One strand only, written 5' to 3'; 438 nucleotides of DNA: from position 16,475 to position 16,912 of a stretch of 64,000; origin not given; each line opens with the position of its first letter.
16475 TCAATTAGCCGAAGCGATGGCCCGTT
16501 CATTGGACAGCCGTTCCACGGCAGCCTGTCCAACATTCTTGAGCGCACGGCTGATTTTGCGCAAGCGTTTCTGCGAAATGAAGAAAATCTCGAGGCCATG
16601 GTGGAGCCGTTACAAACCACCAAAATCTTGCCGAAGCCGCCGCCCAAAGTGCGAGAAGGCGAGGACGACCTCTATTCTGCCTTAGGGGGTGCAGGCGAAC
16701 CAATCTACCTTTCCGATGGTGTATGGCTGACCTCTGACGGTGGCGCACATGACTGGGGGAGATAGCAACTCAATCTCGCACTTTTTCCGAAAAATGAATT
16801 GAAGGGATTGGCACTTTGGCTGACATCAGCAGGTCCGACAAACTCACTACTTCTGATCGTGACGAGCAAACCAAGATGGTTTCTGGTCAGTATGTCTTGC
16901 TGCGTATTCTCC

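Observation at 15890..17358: Strongly low-GC two-gene cassette of unknown function inserted antisense into the head-tail operon; both proteins end in the same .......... motif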

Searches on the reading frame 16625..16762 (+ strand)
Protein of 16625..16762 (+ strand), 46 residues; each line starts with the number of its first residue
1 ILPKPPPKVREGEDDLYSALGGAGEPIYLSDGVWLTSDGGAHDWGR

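Call 35: find_homologous_proteins(query=A6, max_evalue=10)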
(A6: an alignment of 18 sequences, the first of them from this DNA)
Query A6 (18 sequences) (46 aa, profile of the alignment): 51 proteins with E <= 10 among 738 candidates.
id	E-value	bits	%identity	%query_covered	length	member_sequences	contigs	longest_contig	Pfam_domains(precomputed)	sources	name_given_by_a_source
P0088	1.1e-12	65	41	48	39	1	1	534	-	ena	-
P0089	1.4e-11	62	45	48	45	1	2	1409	-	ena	-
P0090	4.5e-11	60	39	96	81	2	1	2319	-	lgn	-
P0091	1.3e-10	59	65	70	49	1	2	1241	-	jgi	jgi:hypothetical protein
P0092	1.8e-10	58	66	98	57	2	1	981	-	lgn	-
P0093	2.3e-9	55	59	72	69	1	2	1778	-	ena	-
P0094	2.8e-8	51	65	54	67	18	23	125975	-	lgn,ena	-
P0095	4.1e-8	51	65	57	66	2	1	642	-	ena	-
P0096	4.7e-8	50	63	57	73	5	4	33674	-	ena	-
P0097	5.0e-8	50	56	70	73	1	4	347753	-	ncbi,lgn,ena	-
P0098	8.3e-8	50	55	67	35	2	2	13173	-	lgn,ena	-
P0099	9.3e-8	50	38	100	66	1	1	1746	-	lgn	-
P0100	9.9e-8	49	39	91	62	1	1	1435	-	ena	-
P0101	1.5e-7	49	59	70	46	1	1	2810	-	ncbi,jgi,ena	jgi:hypothetical protein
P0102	1.8e-7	49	58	72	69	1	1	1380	-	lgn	-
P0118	6.4e-4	37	50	70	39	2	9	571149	-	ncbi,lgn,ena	-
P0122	1.0e-3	37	58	63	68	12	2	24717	-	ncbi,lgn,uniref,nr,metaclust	ncbi:hypothetical protein [Anaerobiospirillum succiniciproducens]|uniref:hypothetical protein n=1 Ta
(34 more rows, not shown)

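Call 62: find_encoding_contigs(protein=P0097, flank=7000, max_places=4)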
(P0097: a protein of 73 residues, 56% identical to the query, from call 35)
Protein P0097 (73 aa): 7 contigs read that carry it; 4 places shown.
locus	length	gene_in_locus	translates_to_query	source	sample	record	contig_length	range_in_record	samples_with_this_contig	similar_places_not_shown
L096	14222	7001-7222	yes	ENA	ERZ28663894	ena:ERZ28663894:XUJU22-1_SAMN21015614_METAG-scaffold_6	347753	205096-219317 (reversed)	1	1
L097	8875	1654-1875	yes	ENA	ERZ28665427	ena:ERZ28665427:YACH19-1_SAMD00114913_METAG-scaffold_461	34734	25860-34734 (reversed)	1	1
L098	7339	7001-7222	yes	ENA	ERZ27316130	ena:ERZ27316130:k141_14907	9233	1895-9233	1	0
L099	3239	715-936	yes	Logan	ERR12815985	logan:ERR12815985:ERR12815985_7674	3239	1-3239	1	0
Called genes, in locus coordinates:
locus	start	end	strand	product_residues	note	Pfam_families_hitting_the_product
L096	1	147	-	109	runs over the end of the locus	PF01455:HupF_HypC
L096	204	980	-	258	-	PF01750:HycI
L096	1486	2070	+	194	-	PF06146:PsiE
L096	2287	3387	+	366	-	PF01497:Peripla_BP_2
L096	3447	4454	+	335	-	PF01032:FecCD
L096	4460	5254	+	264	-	PF00005:ABC_tran, PF02463:SMC_N (faint), PF13555:AAA_29 (faint), PF13304:AAA_21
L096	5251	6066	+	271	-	PF13531:SBP_bac_11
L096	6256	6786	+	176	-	-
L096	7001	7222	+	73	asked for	-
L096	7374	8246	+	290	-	PF13489:Methyltransf_23, PF05175:MTS, PF01209:Ubie_methyltran, PF06325:PrmA, PF13847:Methyltransf_31, PF08241:Methyltransf_11, PF08242:Methyltransf_12, PF13649:Methyltransf_25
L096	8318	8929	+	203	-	-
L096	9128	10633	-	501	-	PF03577:Peptidase_C69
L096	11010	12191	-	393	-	PF13609:Porin_4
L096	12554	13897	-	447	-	-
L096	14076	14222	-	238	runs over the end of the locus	PF07722:Peptidase_C26, PF00117:GATase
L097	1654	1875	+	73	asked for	-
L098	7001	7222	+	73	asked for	-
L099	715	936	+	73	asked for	-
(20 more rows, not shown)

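Call 63: find_encoding_contigs(protein=P0122, flank=7000, max_places=3)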
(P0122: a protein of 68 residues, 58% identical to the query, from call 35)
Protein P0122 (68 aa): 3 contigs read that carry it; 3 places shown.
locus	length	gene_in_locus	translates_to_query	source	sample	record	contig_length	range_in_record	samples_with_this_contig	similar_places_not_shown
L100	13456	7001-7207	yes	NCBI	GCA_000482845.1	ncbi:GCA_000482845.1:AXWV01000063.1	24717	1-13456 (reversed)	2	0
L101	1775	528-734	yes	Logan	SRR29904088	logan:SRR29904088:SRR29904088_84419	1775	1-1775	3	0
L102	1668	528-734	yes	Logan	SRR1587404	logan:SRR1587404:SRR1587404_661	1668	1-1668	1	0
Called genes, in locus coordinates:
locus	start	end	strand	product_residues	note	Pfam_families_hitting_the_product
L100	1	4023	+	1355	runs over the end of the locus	-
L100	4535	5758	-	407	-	PF00665:rve, PF13683:rve_3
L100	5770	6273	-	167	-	-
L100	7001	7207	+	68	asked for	-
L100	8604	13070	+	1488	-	-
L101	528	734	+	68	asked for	-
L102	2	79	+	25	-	?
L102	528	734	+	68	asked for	-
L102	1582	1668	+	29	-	?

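Call 64: find_encoding_contigs(protein=P0118, flank=7000, max_places=4)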
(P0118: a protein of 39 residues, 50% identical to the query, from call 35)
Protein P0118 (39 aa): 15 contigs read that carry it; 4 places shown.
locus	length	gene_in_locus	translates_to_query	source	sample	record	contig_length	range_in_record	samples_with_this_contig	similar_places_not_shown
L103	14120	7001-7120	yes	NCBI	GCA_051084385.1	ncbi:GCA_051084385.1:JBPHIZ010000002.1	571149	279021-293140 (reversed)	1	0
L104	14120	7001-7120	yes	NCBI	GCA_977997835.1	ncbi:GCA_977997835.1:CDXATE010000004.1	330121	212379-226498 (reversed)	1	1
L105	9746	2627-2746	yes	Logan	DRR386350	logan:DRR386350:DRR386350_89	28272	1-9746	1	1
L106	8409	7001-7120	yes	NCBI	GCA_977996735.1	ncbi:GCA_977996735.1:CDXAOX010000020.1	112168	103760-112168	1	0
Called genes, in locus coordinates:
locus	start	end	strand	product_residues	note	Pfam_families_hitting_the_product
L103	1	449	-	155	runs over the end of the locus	PF07022:Phage_CI_repr (weak), PF01381:HTH_3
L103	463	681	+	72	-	PF14549:P22_Cro (weak), PF15943:YdaS_toxin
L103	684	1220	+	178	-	PF06254:YdaT_toxin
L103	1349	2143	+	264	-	PF17762:HTH_ParB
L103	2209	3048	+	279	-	-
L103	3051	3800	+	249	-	PF01695:IstB_IS21, PF00308:Bac_DnaA (weak)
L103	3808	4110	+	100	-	-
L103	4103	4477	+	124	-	-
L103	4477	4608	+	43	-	-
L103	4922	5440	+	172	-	-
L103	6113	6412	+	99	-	-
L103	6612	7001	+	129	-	-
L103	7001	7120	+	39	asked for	-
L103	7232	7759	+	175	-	-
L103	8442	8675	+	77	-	-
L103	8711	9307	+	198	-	PF07105:DUF1367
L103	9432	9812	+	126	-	PF07102:YbcO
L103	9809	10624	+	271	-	PF03589:Antiterm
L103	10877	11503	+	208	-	PF07274:DUF1440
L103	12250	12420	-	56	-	PF23499:YnfU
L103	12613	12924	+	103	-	PF16083:Phage_holin_3_3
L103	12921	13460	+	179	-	PF05838:Glyco_hydro_108, PF09374:PG_binding_3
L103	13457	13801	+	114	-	PF25612:DUF7940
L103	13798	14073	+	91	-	-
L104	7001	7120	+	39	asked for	-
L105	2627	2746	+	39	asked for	-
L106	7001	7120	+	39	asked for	-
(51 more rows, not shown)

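Call 70: search_solved_structures(query=A6, max_evalue=10, show_alignments=3)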
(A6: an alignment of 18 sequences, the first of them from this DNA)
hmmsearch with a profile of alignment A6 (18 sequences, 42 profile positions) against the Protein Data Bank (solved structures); distinct sequences matched with E-value up to 10: 4.
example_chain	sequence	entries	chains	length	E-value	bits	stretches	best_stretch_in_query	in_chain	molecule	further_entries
8ugc_A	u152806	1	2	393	0.0072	19.4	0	8-25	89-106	FD15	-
2jmz_A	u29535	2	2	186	0.57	13.3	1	22-30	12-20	Hypothetical protein MJ0781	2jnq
2hbw_A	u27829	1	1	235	0.61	13.2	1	26-39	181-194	NLP/P60 protein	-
7jvt_C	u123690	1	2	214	5.1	10.3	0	27-33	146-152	Repressor protein CI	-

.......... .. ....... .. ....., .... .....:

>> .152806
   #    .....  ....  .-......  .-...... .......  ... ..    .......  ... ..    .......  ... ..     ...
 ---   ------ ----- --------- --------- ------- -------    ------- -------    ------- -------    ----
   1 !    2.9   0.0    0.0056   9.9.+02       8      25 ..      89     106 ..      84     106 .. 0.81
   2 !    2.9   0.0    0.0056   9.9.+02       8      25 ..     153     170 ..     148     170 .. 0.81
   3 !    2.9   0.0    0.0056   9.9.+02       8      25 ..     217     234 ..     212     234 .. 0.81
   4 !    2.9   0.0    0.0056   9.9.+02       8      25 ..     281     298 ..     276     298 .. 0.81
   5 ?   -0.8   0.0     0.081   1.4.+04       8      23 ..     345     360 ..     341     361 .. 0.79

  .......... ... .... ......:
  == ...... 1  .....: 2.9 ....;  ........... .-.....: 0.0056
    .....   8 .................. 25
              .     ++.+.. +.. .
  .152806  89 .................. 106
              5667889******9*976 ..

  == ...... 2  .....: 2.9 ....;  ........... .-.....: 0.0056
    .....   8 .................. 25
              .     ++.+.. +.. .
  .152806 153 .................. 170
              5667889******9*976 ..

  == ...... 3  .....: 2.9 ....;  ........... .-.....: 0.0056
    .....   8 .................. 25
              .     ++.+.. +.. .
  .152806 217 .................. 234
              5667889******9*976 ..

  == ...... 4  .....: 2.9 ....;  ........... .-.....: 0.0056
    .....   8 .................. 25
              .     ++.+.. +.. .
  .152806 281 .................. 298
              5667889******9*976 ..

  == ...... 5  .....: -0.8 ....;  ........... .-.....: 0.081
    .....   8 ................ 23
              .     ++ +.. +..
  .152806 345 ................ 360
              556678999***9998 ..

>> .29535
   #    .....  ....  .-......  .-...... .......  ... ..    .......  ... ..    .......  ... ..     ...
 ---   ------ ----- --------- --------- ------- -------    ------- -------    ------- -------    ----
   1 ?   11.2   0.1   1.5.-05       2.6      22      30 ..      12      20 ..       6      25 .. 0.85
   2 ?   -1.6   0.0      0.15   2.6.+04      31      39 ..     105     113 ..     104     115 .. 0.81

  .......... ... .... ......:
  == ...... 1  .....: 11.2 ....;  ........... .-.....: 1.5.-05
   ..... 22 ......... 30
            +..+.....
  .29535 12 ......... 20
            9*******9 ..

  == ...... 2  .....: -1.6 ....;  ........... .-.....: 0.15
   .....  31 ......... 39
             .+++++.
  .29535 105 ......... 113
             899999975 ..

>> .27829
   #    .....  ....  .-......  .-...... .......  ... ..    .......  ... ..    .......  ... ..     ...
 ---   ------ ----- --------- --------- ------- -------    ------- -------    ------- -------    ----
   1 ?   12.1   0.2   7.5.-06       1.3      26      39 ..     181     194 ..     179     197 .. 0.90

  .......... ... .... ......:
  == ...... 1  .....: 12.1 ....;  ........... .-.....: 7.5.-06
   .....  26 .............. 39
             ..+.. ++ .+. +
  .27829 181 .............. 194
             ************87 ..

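Call 78: search_protein_families(library=pfam, proteins=[L096:6256-6786:+, L103:7232-7759:+], max_evalue=0.1)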
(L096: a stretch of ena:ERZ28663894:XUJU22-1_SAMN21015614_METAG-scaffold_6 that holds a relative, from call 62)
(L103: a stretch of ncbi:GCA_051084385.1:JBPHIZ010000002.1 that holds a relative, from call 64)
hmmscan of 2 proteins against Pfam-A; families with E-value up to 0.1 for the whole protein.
L096:6256-6786:+ (176 aa): 0 families

L103:7232-7759:+ (175 aa): 0 families

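Call 80: search_protein_representatives(alignment_id=A9)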
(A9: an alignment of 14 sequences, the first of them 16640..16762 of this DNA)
Query: 14 sequences, 41 profile positions. Proteins with E-value up to 0.001 (for the whole library): 309; up to 1e-10: 57; up to 1e-30: 0. The best 150 are listed.
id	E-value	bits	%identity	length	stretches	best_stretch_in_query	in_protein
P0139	8.0e-15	70.7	-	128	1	5-41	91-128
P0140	1.6e-14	69.7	-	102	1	2-41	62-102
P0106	4.1e-14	68.4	-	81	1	5-41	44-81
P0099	5.0e-14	68.2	-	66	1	5-40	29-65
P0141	9.2e-14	67.3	-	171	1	2-41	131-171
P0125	1.7e-13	66.4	-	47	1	1-40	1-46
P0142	1.7e-13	66.4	-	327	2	3-41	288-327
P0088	2.2e-13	66.1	-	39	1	1-38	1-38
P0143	2.2e-13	66.1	-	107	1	3-41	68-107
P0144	3.1e-13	65.6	-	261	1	2-41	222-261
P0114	3.8e-13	65.3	-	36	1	7-40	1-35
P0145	4.2e-13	65.2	-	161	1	2-41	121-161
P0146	6.3e-13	64.6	-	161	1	4-41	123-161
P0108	9.9e-13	64.0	-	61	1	4-39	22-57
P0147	1.4e-12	63.5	-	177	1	3-41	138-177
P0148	1.5e-12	63.4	-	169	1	5-41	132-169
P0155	3.9e-12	62.1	-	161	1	6-41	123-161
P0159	9.7e-12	60.8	-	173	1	7-41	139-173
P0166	1.6e-11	60.1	-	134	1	4-41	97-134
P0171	2.5e-11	59.5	-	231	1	2-41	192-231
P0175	5.5e-11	58.4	-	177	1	5-41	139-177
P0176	5.6e-11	58.4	-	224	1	3-40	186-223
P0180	7.3e-11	58.0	-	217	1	5-40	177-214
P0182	8.6e-11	57.8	-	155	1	3-39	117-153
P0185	1.0e-10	57.5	-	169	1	2-41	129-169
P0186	1.1e-10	57.4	-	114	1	5-38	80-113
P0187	1.1e-10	57.4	-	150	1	3-41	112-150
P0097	1.5e-10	57.0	-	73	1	6-36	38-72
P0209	1.2e-09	54.1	-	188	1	7-41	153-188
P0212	1.6e-09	53.7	-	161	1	6-41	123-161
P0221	4.1e-09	52.4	-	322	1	3-41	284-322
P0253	6.5e-08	48.6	-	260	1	3-37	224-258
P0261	1.3e-07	47.6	-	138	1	3-40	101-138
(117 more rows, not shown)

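Call 83: list_cluster_members(proteins=[P0148, P0146, P0166, P0175, P0171, P0139, P0094, P0155, P0185, P0182])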
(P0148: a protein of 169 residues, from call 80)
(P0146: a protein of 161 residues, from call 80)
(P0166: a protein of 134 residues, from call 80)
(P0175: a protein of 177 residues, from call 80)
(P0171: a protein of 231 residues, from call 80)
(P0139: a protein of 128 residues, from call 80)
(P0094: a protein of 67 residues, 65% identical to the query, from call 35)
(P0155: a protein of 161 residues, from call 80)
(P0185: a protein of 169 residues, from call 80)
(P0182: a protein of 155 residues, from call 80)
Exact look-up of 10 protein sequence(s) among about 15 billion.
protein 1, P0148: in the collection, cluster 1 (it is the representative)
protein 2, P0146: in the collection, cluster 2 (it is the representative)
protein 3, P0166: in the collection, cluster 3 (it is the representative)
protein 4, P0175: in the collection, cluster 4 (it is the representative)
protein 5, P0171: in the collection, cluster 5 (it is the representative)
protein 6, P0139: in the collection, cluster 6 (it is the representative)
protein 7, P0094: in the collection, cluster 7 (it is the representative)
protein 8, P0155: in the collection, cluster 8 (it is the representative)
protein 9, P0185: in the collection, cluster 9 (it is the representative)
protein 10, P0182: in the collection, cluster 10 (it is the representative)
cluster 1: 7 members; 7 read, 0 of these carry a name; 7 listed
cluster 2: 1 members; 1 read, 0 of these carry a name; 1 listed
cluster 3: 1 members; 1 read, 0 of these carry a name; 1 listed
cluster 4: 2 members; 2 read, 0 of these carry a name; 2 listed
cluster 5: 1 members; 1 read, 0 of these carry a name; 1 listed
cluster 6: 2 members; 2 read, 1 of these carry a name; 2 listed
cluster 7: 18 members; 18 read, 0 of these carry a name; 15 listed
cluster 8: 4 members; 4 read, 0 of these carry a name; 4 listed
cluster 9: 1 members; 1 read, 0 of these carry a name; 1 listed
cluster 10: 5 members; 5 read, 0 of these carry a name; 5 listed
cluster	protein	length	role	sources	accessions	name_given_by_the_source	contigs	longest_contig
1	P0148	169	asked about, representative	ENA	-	-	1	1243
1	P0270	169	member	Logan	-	-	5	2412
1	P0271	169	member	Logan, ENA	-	-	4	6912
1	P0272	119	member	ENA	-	-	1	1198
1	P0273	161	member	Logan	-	-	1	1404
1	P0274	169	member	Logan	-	-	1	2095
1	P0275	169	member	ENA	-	-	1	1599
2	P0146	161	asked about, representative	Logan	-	-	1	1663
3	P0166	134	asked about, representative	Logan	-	-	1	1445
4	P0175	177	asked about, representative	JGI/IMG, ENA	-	-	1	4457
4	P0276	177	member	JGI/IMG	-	-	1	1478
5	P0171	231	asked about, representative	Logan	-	-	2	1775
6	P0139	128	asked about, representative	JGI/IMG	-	hypothetical protein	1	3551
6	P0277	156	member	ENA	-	-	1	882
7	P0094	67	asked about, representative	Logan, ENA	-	-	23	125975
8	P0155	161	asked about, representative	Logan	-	-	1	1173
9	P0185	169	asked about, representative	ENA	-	-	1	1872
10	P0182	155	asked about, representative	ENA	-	-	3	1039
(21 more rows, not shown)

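Call 86: search_protein_families(library=pfam, alignment_id=A10, max_evalue=0.01)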
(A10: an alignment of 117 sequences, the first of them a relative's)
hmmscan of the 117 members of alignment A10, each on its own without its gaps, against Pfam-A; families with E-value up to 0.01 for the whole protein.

A. member 1, P0139 (128 aa): 0 families

B. families by the number of members that match (of 117 scanned): 12 families
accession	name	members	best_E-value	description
PF00570.28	HRDC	1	1.6e-37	HRDC domain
PF11672.13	DUF3268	1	1.7e-15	zinc-finger-containing domain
PF00436.31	SSB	1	3.4e-10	Single-strand binding protein family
PF00156.33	Pribosyltran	1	2.1e-08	Phosphoribosyl transferase domain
PF00633.29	HHH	1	1.2e-06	Helix-hairpin-helix motif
PF14520.12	HHH_5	1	0.00063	Helix-hairpin-helix domain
PF16539.10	FlgT_M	1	0.00092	Flagellar assembly protein T, middle domain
PF17420.7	GP17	1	0.002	Superinfection exclusion gene product 17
PF18501.6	REC1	1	0.0038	Alpha helical recognition lobe domain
PF07709.16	SRR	1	0.0065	Seven Residue Repeat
PF24145.1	K1-lyase_N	1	0.0082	K1 capsule-specific polysaccharide lyase, N-terminal domain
PF15570.11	Imm43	1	0.0096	Immunity protein 43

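Call 87: search_protein_families(library=phrogs, alignment_id=A10, max_evalue=0.001)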
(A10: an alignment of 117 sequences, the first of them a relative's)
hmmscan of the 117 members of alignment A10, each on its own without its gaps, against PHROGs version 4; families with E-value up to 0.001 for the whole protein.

A. member 1, P0139 (128 aa): 0 families

B. families by the number of members that match (of 117 scanned): 11 families
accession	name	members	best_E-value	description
phrog_22074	-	2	4.5e-16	-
phrog_18209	-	2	1.2e-08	-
phrog_323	-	2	3.1e-06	transcriptional regulator, D5-like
phrog_36612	-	2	5.2e-05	-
phrog_44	-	1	4.2e-20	single strand DNA binding protein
phrog_1934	-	1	6.5e-16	-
phrog_31192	-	1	2.7e-06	-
phrog_2165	-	1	9e-05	DNA helicase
phrog_25081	-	1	0.00021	-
phrog_16932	-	1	0.00033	-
phrog_245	-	1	0.00086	anti-repressor Ant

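Call 98: search_protein_families(library=pfam, proteins=[P0187, P0209, P0261, P0253, P0159, P0212, P0180, P0176, P0186, P0221], max_evalue=0.05)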
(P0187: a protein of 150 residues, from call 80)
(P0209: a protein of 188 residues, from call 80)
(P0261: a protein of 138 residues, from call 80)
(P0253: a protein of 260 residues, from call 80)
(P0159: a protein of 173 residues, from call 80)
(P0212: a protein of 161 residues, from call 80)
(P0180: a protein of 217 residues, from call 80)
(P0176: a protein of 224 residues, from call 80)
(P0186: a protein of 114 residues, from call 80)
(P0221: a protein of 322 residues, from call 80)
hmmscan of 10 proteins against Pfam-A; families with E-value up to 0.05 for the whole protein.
P0187 (150 aa): 1 family
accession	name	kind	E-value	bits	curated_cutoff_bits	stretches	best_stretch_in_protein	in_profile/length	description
PF00436.31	SSB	-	3.4e-10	40.3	26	1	3-63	44-103/104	Single-strand binding protein family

P0209 (188 aa): 5 families
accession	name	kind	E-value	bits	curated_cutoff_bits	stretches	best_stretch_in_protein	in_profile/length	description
PF00570.28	HRDC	-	1.6e-37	127.7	23.8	2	49-112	4-67/68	HRDC domain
PF00633.29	HHH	-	1.2e-06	28.5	24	1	84-101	6-23/30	Helix-hairpin-helix motif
PF14520.12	HHH_5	-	0.00063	20.6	27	0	7-33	25-48/57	Helix-hairpin-helix domain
PF11798.14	IMS_HHH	-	0.016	15.9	24.4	0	16-37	10-31/32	IMS family HHH motif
PF12836.13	HHH_3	-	0.027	15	27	0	17-34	41-58/65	Helix-hairpin-helix motif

P0261 (138 aa): 1 family
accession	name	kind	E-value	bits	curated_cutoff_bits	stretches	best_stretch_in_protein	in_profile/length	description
PF00156.33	Pribosyltran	-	2.1e-08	34.1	26.3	1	47-91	80-124/158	Phosphoribosyl transferase domain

P0253 (260 aa): 2 families
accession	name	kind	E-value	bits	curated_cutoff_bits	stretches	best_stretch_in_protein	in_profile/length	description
PF11672.13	DUF3268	-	1.7e-15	57.9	28.4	1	84-199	4-120/121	zinc-finger-containing domain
PF03299.19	TF_AP-2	-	0.035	14.4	23.4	0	150-243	94-182/197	Transcription factor AP-2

P0159 (173 aa): 0 families

P0212 (161 aa): 0 families

P0180 (217 aa): 2 families
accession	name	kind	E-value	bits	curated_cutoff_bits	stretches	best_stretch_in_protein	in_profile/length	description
PF08321.18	PPP5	-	0.016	15.8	23.5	1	76-147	4-64/93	PPP5 TPR repeat region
PF14947.12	HTH_45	-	0.037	14.5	25.5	0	14-55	22-65/77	Winged helix-turn-helix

P0176 (224 aa): 0 families

P0186 (114 aa): 0 families

P0221 (322 aa): 1 family
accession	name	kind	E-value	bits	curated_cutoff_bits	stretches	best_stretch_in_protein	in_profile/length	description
PF02487.23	CLN3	-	0.049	13.1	31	0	9-107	127-225/395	CLN3 protein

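Call 108: find_encoding_contigs(protein=P0187, flank=6000, max_places=3)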
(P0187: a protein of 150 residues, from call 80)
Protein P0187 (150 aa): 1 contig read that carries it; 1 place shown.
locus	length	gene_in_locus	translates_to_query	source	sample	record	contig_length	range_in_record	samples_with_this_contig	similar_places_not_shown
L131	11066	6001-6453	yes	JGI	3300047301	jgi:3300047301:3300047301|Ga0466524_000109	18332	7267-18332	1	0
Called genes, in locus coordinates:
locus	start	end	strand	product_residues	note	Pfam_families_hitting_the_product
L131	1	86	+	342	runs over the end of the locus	-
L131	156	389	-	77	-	PF13560:HTH_31 (weak), PF01381:HTH_3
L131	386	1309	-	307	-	PF11740:KfrA_N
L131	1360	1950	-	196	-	PF00239:Resolvase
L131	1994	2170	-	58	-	-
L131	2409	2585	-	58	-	-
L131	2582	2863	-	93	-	-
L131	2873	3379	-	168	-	-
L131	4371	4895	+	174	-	-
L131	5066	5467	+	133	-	-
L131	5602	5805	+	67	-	-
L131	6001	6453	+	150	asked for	PF00436:SSB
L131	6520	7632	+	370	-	-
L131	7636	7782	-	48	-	-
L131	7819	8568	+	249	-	PF18864:AbiTii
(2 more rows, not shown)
